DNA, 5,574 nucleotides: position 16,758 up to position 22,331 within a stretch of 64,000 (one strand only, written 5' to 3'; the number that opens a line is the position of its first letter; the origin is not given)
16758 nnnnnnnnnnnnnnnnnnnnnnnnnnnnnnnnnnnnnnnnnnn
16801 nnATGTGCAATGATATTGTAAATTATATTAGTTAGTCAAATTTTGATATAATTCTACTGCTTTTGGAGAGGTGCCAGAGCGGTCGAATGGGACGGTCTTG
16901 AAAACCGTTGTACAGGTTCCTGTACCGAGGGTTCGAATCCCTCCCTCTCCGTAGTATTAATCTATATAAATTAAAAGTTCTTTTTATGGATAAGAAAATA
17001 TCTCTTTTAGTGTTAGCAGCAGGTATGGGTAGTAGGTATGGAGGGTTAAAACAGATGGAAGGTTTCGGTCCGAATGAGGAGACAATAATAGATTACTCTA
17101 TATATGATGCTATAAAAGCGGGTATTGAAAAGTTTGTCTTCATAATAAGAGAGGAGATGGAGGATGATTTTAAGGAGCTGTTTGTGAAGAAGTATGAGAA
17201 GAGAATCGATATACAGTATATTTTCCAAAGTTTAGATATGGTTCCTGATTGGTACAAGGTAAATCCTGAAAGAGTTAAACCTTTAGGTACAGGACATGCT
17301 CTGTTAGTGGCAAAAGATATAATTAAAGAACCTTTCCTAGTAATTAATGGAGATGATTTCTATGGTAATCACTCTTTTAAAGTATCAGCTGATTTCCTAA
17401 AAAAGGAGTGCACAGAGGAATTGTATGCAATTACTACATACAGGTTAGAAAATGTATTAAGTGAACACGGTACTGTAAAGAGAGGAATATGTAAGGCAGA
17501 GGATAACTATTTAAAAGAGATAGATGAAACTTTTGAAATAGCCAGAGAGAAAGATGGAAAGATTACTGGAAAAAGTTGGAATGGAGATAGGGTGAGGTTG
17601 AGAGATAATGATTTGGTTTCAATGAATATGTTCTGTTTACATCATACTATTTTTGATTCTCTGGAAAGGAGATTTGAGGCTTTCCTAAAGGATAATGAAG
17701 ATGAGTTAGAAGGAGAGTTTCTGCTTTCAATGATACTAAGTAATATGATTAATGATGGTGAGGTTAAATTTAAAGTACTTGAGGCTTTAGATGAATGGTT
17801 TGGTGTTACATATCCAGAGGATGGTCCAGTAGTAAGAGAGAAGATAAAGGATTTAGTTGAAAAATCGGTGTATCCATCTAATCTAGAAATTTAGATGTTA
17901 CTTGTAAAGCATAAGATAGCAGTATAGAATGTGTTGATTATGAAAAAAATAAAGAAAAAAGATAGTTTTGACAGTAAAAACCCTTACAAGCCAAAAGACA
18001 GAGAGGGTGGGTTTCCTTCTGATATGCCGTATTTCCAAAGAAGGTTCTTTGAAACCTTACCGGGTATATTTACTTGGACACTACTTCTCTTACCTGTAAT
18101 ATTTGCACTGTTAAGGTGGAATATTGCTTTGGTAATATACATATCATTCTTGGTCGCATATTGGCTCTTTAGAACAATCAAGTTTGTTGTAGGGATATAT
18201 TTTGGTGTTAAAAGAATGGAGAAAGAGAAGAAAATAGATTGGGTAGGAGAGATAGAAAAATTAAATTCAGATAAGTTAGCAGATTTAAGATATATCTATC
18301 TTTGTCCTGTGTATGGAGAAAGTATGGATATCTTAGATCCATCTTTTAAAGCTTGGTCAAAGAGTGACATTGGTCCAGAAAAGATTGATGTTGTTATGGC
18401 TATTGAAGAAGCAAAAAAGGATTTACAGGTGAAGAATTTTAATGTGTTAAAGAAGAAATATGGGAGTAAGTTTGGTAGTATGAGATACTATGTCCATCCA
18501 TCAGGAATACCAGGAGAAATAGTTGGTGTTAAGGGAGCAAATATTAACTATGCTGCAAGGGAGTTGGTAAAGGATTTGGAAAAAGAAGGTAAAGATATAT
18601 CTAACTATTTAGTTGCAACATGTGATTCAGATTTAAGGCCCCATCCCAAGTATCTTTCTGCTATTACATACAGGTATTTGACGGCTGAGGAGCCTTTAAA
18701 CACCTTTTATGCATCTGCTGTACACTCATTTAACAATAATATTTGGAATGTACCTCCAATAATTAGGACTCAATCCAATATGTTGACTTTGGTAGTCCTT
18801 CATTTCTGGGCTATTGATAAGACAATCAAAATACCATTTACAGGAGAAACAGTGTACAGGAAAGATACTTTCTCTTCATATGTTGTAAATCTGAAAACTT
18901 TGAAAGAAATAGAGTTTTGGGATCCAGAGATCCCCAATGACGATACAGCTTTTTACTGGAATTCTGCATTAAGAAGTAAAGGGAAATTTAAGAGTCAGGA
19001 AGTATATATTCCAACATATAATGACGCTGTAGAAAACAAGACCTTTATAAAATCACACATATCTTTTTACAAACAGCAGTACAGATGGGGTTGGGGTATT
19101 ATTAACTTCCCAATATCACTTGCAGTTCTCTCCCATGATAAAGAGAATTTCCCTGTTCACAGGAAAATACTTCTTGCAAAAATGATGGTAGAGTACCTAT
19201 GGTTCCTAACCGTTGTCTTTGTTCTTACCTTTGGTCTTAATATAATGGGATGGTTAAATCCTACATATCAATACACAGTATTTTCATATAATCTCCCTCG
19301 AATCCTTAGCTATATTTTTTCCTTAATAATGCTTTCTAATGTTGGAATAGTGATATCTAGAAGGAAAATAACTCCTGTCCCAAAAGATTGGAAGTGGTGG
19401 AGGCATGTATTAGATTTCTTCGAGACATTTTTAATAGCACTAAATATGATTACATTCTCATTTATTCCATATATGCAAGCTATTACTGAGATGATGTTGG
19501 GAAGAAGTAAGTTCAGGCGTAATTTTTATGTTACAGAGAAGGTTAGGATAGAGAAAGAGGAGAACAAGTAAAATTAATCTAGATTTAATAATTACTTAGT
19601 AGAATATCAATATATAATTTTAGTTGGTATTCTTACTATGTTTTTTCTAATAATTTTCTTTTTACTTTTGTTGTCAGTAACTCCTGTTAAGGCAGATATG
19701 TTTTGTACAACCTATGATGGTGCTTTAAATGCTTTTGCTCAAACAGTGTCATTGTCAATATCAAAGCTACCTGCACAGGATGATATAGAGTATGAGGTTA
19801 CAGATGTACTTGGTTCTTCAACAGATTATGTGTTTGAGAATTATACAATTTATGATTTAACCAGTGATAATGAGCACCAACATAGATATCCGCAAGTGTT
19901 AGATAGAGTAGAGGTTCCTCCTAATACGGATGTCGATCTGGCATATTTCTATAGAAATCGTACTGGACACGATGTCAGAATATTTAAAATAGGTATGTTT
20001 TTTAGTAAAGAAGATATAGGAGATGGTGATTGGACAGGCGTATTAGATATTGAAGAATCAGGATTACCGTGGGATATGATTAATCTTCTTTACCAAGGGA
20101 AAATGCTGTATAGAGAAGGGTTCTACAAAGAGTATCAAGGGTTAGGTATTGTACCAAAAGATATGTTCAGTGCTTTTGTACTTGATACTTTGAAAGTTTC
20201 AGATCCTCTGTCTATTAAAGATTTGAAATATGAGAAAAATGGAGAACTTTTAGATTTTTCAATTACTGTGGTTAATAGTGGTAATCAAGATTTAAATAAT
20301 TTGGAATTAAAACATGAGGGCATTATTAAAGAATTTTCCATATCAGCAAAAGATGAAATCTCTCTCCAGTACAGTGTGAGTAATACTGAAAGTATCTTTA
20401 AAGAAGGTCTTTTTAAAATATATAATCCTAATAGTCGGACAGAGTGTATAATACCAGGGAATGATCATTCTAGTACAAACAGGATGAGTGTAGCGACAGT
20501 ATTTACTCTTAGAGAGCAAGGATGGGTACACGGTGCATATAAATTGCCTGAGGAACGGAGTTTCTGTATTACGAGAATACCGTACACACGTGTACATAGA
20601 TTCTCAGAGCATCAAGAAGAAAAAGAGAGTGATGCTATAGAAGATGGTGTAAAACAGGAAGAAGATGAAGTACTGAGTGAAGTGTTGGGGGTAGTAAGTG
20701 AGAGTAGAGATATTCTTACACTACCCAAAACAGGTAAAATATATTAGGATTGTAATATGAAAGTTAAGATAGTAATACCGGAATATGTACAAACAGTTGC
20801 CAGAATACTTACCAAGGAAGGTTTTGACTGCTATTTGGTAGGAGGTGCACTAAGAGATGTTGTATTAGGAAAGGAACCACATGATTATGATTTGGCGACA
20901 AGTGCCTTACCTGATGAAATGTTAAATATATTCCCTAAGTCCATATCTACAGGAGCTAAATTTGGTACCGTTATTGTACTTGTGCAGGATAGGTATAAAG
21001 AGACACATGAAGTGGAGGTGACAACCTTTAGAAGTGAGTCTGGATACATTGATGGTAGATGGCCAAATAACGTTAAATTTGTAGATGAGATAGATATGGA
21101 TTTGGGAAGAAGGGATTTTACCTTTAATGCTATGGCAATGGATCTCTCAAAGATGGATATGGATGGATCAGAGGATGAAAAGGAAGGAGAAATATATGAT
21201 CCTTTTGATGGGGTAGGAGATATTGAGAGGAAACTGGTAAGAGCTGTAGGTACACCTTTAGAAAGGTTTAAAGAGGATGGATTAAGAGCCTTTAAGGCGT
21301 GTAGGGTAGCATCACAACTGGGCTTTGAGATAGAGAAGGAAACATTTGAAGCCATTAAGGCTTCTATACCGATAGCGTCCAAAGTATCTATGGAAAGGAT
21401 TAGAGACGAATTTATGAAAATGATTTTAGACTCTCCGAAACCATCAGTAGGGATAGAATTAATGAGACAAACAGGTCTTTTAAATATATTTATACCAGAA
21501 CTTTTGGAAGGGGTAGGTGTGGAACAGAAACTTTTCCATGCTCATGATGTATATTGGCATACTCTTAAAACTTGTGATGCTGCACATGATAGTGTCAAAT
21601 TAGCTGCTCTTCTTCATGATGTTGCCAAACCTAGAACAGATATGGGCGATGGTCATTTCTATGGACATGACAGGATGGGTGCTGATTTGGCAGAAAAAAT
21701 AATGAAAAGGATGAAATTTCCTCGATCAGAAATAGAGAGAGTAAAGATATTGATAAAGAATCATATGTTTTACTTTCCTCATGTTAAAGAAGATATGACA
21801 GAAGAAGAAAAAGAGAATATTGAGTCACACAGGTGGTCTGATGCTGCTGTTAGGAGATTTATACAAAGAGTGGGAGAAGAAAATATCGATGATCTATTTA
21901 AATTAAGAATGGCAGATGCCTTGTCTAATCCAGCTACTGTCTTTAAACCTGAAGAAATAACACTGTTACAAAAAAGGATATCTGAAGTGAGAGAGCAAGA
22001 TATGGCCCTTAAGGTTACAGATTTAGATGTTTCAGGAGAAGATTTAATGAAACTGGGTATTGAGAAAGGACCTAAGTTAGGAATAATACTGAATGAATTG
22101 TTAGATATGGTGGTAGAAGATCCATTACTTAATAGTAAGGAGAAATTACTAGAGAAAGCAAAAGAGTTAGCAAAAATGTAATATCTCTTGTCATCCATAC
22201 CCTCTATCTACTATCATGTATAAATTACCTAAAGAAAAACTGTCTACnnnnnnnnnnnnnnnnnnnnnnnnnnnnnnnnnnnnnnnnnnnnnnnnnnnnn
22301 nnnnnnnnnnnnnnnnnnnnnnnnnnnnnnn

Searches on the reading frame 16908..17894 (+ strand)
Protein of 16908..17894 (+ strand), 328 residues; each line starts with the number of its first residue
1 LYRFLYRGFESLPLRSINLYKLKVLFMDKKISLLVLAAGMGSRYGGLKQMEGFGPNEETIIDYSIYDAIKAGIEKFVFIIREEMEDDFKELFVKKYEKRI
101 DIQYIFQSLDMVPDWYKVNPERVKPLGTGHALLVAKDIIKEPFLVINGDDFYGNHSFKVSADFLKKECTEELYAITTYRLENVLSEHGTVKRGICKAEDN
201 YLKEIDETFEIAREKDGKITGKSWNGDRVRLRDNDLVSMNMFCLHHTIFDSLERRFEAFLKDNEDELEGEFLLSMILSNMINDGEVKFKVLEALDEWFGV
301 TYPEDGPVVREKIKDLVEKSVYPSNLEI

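Call 86: search_protein_families(library=pfam, proteins=[window:16908-17894:+], max_evalue=0.001)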
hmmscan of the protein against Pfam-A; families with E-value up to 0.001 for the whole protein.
window:16908-17894:+ (328 aa): 1 family
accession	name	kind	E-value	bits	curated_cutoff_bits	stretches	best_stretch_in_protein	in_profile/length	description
PF00483.29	NTP_transferase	-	4.9e-09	36.6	21.2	1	35-252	4-188/245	Nucleotidyl transferase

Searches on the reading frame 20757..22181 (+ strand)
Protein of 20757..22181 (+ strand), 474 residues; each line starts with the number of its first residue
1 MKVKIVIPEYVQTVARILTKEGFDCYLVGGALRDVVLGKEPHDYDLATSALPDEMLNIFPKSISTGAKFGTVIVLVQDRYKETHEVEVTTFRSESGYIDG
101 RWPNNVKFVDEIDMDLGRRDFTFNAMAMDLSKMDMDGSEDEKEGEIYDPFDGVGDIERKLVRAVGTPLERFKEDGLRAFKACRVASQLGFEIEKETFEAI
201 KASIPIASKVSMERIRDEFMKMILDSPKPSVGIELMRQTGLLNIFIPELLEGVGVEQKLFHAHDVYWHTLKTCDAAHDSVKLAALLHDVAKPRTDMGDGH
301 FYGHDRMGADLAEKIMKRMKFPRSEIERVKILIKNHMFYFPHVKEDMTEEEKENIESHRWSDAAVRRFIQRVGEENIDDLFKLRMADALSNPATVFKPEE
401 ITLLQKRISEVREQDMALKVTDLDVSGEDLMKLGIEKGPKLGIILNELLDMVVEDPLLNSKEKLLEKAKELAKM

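Call 55: search_protein_families(library=pfam, proteins=[window:20757-22181:+], max_evalue=0.0001)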
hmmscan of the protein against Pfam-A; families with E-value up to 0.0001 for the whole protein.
window:20757-22181:+ (474 aa): 4 families
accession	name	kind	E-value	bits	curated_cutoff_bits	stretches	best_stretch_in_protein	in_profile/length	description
PF01743.26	PolyA_pol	-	4e-32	111.6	23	1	25-162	1-126/126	Poly A polymerase head domain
PF12627.12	PolyA_pol_RNAbd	-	7e-19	67.8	22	1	189-249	1-60/64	Probable RNA and SrmB- binding site of polymerase A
PF13735.12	tRNA_NucTran2_2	-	6.1e-10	39.7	27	1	405-468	85-149/149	tRNA nucleotidyltransferase domain 2 putative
PF01966.28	HD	-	6.1e-08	33.4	22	1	278-349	25-102/116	HD domain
